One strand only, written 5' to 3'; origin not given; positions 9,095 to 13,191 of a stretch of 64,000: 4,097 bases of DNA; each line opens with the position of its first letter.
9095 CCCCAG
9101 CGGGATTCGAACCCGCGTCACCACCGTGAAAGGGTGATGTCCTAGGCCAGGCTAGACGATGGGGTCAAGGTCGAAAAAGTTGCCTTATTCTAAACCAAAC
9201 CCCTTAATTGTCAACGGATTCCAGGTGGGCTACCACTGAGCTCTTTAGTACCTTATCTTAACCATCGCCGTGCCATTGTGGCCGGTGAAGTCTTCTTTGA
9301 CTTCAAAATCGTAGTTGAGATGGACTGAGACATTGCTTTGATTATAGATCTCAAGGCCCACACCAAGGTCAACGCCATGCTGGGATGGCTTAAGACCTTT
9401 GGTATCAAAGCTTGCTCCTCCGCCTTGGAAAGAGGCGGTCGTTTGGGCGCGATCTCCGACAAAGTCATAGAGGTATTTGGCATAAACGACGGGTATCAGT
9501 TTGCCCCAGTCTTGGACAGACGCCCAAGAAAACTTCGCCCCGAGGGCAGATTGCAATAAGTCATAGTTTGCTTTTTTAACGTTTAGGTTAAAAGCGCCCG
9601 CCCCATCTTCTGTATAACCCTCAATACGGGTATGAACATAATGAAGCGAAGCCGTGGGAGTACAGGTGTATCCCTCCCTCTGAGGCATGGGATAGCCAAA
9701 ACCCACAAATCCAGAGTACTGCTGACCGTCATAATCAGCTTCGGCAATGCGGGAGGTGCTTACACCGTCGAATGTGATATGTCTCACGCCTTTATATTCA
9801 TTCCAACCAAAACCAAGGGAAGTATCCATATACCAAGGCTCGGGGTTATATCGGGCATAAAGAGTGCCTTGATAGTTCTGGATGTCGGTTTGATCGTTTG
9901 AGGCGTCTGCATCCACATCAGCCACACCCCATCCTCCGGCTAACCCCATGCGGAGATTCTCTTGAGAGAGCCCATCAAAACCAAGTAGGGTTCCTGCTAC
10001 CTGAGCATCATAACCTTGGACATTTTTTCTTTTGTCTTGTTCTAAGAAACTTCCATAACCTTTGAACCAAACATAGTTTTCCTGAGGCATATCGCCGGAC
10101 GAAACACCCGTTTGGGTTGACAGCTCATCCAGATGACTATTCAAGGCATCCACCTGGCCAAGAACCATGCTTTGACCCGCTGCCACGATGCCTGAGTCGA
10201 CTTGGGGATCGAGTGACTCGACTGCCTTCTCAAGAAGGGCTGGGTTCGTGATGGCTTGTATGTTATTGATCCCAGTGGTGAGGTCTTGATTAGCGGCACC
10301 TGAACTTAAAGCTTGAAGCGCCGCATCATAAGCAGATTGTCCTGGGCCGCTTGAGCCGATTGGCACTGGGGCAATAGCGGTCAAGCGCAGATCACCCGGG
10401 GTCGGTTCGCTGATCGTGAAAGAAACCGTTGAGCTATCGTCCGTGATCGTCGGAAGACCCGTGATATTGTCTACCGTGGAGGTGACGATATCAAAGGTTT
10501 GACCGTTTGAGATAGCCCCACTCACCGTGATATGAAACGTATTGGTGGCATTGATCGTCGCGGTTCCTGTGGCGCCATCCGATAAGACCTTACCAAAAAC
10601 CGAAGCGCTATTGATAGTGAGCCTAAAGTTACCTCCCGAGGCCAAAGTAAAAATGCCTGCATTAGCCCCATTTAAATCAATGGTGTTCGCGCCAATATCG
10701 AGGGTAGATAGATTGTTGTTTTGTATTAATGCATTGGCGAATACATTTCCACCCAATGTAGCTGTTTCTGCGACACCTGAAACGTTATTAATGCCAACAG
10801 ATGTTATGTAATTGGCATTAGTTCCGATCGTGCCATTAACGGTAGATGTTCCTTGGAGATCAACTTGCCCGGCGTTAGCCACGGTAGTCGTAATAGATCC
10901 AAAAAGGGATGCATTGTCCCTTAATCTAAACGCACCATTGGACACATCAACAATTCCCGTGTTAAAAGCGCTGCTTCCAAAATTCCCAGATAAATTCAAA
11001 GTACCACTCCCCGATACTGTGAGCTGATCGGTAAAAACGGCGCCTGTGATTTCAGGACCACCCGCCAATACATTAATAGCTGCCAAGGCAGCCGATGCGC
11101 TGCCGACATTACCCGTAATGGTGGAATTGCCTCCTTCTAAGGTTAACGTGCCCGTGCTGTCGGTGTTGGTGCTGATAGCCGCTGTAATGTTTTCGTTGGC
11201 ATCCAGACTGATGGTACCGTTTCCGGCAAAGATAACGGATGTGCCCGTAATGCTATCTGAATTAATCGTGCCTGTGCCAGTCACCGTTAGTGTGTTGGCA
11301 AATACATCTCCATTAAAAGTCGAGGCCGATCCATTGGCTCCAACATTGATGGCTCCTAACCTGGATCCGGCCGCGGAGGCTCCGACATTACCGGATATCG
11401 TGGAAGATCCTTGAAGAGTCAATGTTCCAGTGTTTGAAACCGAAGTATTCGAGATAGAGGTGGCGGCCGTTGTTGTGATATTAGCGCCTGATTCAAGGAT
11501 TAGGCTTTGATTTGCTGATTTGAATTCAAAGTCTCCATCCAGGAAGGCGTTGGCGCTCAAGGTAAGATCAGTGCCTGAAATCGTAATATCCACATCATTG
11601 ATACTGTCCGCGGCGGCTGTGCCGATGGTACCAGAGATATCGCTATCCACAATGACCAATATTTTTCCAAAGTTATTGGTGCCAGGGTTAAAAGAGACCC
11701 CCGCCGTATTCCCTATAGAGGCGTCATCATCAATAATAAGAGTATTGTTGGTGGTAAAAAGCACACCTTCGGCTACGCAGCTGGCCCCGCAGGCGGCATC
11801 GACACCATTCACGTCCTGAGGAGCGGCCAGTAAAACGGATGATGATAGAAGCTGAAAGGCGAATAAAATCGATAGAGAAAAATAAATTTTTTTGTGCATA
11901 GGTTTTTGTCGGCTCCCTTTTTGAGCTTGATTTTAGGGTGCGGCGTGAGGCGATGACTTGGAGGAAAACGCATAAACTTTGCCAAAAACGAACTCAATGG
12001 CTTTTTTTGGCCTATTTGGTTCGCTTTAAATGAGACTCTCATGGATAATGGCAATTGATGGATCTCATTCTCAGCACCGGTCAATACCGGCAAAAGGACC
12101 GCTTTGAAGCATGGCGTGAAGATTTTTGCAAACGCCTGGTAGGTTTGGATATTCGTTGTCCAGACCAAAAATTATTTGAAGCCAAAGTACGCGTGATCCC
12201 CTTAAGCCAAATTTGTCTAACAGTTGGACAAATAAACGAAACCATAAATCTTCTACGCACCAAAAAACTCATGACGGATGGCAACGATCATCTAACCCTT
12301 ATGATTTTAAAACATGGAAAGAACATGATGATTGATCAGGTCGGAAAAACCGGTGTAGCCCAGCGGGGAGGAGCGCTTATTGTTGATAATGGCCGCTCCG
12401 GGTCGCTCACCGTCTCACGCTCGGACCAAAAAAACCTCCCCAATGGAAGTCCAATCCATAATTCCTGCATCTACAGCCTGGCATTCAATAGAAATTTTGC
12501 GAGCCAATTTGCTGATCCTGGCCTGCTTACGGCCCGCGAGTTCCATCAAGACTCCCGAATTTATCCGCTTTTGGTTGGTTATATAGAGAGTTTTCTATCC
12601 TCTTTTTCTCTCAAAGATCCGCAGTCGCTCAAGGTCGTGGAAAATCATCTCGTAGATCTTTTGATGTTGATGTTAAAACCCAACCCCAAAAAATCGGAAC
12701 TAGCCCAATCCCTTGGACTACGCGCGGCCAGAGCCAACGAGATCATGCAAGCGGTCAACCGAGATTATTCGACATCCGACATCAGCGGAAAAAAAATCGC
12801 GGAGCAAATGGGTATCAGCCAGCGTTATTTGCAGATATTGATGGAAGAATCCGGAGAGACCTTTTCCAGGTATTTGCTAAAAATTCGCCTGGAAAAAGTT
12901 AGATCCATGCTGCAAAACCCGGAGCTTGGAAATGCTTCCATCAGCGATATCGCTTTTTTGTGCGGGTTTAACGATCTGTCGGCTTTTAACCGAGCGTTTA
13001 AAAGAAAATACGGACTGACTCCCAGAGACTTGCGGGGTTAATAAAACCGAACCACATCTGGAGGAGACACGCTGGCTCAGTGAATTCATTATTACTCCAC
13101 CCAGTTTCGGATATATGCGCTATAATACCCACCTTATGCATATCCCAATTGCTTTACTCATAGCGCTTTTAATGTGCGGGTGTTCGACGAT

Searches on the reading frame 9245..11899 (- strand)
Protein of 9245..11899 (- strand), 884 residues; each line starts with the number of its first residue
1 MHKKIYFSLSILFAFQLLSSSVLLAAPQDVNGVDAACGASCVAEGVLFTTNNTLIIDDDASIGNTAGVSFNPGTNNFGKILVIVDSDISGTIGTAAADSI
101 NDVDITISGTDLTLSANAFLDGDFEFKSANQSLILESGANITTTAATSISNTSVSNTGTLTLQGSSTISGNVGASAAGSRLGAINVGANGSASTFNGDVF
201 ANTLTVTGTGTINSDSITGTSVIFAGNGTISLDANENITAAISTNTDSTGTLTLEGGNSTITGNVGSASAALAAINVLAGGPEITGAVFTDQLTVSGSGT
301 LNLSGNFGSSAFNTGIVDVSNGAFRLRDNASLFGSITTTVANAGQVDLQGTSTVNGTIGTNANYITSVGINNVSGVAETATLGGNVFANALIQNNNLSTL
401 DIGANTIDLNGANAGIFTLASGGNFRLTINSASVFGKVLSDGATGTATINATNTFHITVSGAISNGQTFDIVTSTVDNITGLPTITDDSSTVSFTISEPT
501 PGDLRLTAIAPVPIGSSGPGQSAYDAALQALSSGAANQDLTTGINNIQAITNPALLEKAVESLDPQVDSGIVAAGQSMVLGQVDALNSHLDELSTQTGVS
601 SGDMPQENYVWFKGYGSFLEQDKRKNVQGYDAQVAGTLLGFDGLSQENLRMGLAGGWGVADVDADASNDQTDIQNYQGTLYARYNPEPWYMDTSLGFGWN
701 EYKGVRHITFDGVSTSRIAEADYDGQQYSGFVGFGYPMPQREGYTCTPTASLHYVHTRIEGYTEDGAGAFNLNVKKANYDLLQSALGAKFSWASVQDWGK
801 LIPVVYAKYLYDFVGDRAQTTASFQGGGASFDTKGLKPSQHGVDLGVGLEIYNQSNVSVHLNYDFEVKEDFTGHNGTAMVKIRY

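Call 47: search_protein_families(library=ncbifam, proteins=[window:9245-11899:-], max_evalue=0.00001)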
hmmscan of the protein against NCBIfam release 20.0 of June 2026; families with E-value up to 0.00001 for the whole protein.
window:9245-11899:- (884 aa): 3 families
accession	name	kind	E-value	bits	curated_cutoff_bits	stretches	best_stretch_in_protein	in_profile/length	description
NF052635.1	rOmpA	equivalog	3.8e-23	80.5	2600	1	578-883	1813-2125/2126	out membrane protein rOmpA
NF051851.1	AtpSerPepEprS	equivalog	7.2e-18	64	1700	1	341-867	455-971/988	autotransporter serine peptidase EprS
NF041657.1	ompB_ricketsia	equivalog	3.2e-17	61.4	2500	1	600-883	1361-1654/1655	outer membrane protein OmpB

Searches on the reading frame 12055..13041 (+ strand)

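Call 47: search_protein_families(library=ncbifam, proteins=[window:12055-13041:+], max_evalue=0.00001)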
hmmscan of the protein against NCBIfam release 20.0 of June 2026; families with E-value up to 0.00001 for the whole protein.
window:12055-13041:+ (328 aa): 21 families
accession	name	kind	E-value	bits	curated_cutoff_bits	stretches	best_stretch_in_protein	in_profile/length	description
NF052534.1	RzbtTranRegRhrA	equivalog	5.4e-22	78.4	500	1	171-327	158-308/312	rhizobactin biosynthesis transcriptional regulator RhrA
NF007243.0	PRK09685.1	equivalog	1.2e-20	74.1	199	1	41-327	34-299/303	transcriptional regulator FeaR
NF049968.1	QhpR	equivalog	2.4e-19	69.6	250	1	224-327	184-284/284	AraC-like transcriptional regulator QhpR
NF010028.0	PRK13503.1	equivalog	4.3e-17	62.4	288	1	195-327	146-270/278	HTH-type transcriptional activator RhaS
NF047455.1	TF_Staph_AryK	equivalog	3e-16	58.8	850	1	169-327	101-256/759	transcriptional regulator AryK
NF010026.0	PRK13501.1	equivalog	2.7e-11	43.2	363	1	187-327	140-275/290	HTH-type transcriptional activator RhaR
NF006902.0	PRK09393.1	equivalog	5.5e-10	38.9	425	1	227-327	222-319/327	transcriptional regulator FtrA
NF041686.2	ant_diox_reg_AndR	equivalog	1e-09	38.5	350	1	189-324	181-315/321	anthranilate 1,2-dioxygenase regulatory protein AndR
NF052371.1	TransRegGbdRPseu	equivalog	2.7e-08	33.2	480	1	216-327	216-324/365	choline metabolism transcriptional regulator GbdR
NF050186.1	TransRegGliRPseudo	equivalog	3.5e-08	33.2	570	1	245-327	255-334/338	AraC family transcriptional regulator GliR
TIGR04094.1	adjacent_YSIRK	equivalog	7.6e-08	31.7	200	1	229-325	289-381/383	YSIRK-targeted surface antigen transcriptional regulator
NF010025.2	PRK13500.1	equivalog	4.4e-07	29.7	525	1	246-327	196-275/282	HTH-type transcriptional activator RhaR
NF047788.1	TransRegPocR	equivalog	4.5e-07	29.4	500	1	213-327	177-288/296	transcriptional regulator PocR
NF007860.0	PRK10572.1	equivalog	1.2e-06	27.6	208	1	221-327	179-282/292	arabinose operon transcriptional regulator AraC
NF007432.1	PRK09978.1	equivalog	1.6e-06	27.5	500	1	242-325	158-238/274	DNA-binding transcriptional regulator GadX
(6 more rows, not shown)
